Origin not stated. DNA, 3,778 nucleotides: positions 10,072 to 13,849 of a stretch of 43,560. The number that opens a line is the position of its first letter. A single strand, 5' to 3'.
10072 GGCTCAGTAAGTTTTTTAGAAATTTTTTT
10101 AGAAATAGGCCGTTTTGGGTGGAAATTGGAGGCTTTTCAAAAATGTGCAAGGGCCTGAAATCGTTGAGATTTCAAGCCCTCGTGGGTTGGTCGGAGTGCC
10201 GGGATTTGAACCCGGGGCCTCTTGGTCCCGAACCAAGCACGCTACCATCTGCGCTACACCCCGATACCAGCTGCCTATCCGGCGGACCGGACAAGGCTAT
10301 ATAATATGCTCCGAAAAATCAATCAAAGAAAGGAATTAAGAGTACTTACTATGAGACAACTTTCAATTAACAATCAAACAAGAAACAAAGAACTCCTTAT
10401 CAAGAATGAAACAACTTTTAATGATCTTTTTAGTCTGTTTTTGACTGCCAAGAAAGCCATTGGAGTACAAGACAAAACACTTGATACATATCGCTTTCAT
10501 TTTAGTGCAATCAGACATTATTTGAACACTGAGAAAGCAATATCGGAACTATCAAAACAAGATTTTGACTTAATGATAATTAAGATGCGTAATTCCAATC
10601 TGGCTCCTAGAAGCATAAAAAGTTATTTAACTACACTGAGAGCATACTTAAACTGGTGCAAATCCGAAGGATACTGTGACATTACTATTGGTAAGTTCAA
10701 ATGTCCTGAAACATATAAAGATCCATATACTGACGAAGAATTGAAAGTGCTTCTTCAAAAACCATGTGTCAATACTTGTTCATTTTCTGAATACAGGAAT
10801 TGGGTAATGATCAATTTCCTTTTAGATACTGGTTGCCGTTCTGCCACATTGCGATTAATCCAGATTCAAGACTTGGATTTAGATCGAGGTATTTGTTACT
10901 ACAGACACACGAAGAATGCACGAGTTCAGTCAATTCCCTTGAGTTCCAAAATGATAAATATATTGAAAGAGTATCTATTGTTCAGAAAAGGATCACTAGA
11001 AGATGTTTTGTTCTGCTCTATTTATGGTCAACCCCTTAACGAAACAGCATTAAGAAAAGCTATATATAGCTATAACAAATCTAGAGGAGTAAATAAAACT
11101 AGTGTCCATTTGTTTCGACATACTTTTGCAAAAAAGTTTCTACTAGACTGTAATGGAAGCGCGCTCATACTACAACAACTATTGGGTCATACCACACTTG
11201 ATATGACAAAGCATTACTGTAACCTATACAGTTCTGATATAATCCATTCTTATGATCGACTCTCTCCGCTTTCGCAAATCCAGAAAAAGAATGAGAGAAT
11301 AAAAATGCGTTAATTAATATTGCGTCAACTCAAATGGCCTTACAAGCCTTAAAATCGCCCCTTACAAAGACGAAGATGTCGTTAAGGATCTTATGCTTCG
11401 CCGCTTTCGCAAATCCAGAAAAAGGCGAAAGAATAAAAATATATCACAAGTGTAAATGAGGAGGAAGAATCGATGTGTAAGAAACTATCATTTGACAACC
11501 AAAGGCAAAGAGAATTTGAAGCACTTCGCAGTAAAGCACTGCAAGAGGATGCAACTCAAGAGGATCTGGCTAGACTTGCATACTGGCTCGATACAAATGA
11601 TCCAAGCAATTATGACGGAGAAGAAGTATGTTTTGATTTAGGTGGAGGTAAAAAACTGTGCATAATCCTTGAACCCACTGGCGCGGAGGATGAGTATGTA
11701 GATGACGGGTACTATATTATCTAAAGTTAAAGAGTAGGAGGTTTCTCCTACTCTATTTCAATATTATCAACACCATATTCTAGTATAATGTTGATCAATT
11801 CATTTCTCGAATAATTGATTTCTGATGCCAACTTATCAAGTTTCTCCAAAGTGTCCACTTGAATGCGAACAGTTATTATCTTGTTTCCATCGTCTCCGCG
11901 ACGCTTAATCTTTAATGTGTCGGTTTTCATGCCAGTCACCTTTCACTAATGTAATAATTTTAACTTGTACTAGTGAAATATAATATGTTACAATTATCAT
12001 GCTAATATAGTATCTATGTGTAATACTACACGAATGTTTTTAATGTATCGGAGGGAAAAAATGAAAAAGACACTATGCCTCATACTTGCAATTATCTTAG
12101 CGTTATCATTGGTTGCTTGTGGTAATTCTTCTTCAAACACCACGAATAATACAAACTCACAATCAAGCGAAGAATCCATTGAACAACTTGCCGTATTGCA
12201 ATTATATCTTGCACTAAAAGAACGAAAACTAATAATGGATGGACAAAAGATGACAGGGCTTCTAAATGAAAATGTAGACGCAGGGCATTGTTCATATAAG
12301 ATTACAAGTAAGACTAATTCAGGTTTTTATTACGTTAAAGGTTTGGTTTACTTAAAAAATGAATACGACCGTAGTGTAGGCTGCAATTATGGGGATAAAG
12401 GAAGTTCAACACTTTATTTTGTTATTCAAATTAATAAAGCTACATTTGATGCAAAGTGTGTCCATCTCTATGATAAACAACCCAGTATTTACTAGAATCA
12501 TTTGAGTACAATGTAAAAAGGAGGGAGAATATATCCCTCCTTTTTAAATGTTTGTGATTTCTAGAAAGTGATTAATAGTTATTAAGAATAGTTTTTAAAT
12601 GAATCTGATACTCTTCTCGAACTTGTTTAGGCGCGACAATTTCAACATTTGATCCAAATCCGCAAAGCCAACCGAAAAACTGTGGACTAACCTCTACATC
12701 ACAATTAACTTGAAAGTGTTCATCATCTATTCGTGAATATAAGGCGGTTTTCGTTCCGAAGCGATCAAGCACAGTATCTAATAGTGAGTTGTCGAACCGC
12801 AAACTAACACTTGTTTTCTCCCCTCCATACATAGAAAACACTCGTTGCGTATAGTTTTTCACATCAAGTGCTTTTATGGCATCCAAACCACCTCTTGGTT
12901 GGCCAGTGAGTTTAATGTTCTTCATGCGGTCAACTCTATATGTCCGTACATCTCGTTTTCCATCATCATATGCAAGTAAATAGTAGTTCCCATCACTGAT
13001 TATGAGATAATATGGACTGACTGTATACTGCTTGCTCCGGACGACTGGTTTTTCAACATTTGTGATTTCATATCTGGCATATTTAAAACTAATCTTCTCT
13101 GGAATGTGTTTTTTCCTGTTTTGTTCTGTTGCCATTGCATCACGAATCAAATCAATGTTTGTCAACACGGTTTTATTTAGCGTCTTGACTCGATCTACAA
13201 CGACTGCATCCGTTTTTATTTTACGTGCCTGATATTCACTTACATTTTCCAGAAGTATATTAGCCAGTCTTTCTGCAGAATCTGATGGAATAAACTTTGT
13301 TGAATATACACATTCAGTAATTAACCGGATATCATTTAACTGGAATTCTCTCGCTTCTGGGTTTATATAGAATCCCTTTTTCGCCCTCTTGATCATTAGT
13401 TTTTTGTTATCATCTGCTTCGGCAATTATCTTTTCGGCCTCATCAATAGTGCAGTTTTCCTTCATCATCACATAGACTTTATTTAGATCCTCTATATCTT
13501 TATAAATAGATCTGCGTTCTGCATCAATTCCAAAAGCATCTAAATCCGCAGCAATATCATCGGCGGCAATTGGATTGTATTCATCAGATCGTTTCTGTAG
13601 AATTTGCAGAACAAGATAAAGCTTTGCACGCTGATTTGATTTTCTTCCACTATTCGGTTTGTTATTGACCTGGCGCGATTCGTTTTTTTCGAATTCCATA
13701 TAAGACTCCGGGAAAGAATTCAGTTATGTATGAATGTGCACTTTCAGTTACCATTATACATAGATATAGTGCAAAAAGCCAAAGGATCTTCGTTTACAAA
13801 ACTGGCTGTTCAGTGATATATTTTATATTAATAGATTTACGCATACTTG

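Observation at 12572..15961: Candidate undescribed defence module: WYL regulator plus DUF4116-repeat/metallophosphoesterase fusion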

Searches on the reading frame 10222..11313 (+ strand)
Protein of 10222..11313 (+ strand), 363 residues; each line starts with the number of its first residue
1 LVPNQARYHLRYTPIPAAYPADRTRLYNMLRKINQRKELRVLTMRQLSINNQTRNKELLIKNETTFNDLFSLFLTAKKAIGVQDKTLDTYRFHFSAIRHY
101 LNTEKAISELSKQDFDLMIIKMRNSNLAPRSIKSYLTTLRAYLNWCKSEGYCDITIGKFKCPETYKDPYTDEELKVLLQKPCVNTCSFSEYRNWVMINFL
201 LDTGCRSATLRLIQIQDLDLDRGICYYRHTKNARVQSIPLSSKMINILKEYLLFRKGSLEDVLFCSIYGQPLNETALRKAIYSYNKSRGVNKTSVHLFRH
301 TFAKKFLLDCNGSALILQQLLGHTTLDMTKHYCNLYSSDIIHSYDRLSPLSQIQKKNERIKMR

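Call 7: search_protein_families(library=pfam, proteins=[window:10222-11313:+], max_evalue=0.01)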
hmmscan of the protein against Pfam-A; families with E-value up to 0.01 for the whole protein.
window:10222-11313:+ (363 aa): 3 families
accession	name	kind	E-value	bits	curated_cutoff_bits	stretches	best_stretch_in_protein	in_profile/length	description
PF00589.27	Phage_integrase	-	3.3e-24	86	27.1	1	172-336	6-169/172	Phage integrase family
PF13495.12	Phage_int_SAM_4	-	3.3e-06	27.8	27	1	118-149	5-36/85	Phage integrase, N-terminal SAM-like domain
PF02899.23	Phage_int_SAM_1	-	0.00015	22.4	22.3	1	84-150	16-83/83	Phage integrase, N-terminal SAM-like domain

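Call 52: search_protein_families(library=phrogs, alignment_id=A5, max_evalue=0.001)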
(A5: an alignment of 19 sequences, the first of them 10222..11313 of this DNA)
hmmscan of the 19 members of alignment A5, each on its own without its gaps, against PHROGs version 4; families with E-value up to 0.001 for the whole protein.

A. member 1, window:10222-11313:+ (363 aa): 4 families
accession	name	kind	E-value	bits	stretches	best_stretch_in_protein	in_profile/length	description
phrog_1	-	integration and excision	2e-45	157.2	1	40-354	153-454/611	integrase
phrog_216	-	integration and excision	2.4e-21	77.1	1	164-346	50-235/301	integrase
phrog_7685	-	integration and excision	3.6e-06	27.7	1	231-331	125-218/240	integrase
phrog_7269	-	integration and excision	2.4e-05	25.2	1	292-335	27-69/89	integrase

B. families by the number of members that match (of 19 scanned): 29 families (the first 25 are shown)
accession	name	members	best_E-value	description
phrog_125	-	1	3.5e-56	DNA invertase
phrog_1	-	1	2e-45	integrase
phrog_95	-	1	3.3e-30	integrase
phrog_6361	-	1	7.9e-24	-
phrog_216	-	1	2.4e-21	integrase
phrog_6244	-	1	2.6e-13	-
phrog_888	-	1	2.5e-11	-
phrog_434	-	1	1.2e-10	RecE-like recombination exonuclease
phrog_6620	-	1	2e-07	transposase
phrog_8275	-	1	4.7e-07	DNA invertase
phrog_664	-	1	8.3e-07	DNA binding protein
phrog_876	-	1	1e-06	transcriptional repressor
phrog_5118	-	1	1.3e-06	-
phrog_7685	-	1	3.6e-06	integrase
phrog_806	-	1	1.4e-05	-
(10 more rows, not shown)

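Call 53: search_protein_families(library=padloc, alignment_id=A5, max_evalue=0.001)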
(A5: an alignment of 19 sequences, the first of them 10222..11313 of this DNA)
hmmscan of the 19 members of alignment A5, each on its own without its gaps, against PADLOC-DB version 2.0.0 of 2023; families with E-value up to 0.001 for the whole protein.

A. member 1, window:10222-11313:+ (363 aa): 0 families

B. families by the number of members that match (of 19 scanned): 3 families
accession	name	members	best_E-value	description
PDLC01652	WYL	1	2.5e-29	"CAS-I,CAS-II,CAS-III,CAS-IV,CAS-V,CAS-VI; associated_signaling"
PDLC01457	WYL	1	1.4e-15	"CAS-I,CAS-II,CAS-III,CAS-IV,CAS-V,CAS-VI; associated_signaling"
PDLC01766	Cas3c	1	1.1e-11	-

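Call 82: find_related_loci(query=window:10336-11313:+, collection=metagenome_contigs, flank=10000)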
Query window:10336-11313:+ (325 aa) in metagenome_contigs; peptide patterns used: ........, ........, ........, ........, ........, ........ (x = any residue, [..] = any of these).
251 stretches matched a pattern; 39 encode a relative of the query (tblastn E <= 1e-3); 39 distinct loci.
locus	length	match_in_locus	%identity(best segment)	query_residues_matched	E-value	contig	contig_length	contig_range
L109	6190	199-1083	52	30-324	6e-106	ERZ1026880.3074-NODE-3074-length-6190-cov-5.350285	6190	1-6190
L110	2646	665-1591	49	16-324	4e-109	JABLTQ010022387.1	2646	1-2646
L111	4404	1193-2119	49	16-324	8e-106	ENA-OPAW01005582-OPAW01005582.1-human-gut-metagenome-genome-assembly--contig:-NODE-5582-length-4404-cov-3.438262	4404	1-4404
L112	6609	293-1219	49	16-324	3e-105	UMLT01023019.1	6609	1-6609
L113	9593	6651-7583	49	15-325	3e-100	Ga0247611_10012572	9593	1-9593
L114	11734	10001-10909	51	22-324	5e-98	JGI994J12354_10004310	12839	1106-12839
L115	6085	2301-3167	50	26-315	6e-97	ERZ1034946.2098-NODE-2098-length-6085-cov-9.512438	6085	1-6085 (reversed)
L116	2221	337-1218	52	24-318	7e-101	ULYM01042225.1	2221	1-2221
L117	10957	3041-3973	45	6-325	7e-92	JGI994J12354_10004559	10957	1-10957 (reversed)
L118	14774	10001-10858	48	27-313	1e-89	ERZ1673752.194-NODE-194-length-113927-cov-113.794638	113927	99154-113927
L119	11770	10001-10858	48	27-313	3e-89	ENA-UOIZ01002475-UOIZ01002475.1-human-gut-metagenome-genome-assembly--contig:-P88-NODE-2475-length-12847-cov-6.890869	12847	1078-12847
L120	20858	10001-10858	48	27-313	4e-89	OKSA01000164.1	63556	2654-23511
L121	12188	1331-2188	48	27-313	5e-89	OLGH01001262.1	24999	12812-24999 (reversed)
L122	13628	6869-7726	48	27-313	3e-89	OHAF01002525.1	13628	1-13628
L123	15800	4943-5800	48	27-313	1e-88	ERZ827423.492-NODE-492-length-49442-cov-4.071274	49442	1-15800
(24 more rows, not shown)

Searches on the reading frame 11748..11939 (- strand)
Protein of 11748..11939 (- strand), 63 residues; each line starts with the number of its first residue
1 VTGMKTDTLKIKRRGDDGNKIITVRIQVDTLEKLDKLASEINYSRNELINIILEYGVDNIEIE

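Call 7: search_protein_families(library=pfam, proteins=[window:11748-11939:-], max_evalue=0.01)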
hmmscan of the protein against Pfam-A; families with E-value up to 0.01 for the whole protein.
window:11748-11939:- (63 aa): 1 family
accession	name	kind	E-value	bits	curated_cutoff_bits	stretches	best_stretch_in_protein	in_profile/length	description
PF01402.27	RHH_1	-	0.00084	19.6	20.5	1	22-49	2-29/39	Ribbon-helix-helix protein, copG family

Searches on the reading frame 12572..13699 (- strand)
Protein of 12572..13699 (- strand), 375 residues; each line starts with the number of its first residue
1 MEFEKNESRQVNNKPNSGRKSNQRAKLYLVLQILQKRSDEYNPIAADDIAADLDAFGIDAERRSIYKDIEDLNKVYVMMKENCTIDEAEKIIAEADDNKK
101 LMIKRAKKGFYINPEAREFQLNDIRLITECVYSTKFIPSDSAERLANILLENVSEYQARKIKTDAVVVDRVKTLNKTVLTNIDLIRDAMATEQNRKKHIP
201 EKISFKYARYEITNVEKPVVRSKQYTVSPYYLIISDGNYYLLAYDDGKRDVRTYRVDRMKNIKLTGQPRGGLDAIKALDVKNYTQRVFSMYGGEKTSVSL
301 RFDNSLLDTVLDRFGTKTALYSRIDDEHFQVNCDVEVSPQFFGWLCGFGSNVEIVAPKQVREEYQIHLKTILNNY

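Call 5: search_protein_families(library=pfam, proteins=[window:12572-13699:-], max_evalue=0.1)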
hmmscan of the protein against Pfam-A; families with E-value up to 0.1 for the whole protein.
window:12572-13699:- (375 aa): 2 families
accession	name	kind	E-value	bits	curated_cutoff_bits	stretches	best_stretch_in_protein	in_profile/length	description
PF13280.12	WYL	-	7.4e-13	48.7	21.8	1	222-263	28-69/70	WYL domain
PF25583.1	WCX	-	2.3e-08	34.7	23.9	1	295-371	2-75/76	WCX domain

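Call 6: search_protein_families(library=padloc, proteins=[window:12572-13699:-], max_evalue=0.1)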
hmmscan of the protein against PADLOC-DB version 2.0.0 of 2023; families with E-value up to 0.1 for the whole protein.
window:12572-13699:- (375 aa): 4 families
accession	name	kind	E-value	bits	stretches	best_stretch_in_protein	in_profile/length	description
PDLC01652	WYL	-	2.5e-29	100.7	1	202-372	32-162/162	"CAS-I,CAS-II,CAS-III,CAS-IV,CAS-V,CAS-VI; associated_signaling"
PDLC01457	WYL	-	1.4e-15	55.5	2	223-359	152-228/229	"CAS-I,CAS-II,CAS-III,CAS-IV,CAS-V,CAS-VI; associated_signaling"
PDLC01766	Cas3c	-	1.1e-11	41.7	1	156-367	97-308/1009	-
PDLC02317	AbiEii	-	0.0018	15.3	1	192-267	304-377/396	AbiEii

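Call 9: search_protein_families(library=ncbifam, proteins=[window:12572-13699:-], max_evalue=0.1)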
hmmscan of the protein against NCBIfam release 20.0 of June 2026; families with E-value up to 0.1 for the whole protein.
window:12572-13699:- (375 aa): 0 families

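Call 10: search_protein_families(library=phrogs, proteins=[window:12572-13699:-], max_evalue=0.1)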
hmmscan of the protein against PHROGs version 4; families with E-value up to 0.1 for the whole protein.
window:12572-13699:- (375 aa): 3 families
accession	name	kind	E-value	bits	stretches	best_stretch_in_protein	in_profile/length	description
phrog_13105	-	unknown function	2.1e-05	25.2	1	177-266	142-217/239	-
phrog_30984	-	unknown function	0.049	14.7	0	95-137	29-70/110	-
phrog_3715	-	unknown function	0.093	13.2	0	149-260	77-187/251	-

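Call 58: search_solved_structures(query=window:12572-13699:-, max_evalue=1, show_alignments=1)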
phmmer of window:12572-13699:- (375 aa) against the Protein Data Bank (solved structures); distinct sequences matched with E-value up to 1: 9.
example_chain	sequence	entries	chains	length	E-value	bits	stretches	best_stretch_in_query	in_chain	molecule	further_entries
7p5x_AY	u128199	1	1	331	0.019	17.6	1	225-298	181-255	Transcriptional regulator-like protein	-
9fnd_X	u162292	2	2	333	0.02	17.5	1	225-298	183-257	Transcriptional regulator-like protein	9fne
7u02_B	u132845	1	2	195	0.03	16.9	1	226-362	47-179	WYL domain-containing protein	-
7tzv_A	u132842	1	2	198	0.032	16.9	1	226-362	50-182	WYL domain-containing protein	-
6sj9_A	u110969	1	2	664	0.057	16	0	226-288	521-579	Proteasome accessory factor B/C (PafBC)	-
9cu3_B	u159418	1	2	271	0.057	16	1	226-362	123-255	WYL domain-containing protein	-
9pfq_Q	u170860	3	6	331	0.092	15.3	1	226-362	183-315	WYL domain-containing protein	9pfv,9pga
8tp8_A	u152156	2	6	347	0.1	15.2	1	226-362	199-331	DeoR-family transcriptional regulator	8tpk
8jw3_A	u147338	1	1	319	0.4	13.2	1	62-107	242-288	Terpenoid synthase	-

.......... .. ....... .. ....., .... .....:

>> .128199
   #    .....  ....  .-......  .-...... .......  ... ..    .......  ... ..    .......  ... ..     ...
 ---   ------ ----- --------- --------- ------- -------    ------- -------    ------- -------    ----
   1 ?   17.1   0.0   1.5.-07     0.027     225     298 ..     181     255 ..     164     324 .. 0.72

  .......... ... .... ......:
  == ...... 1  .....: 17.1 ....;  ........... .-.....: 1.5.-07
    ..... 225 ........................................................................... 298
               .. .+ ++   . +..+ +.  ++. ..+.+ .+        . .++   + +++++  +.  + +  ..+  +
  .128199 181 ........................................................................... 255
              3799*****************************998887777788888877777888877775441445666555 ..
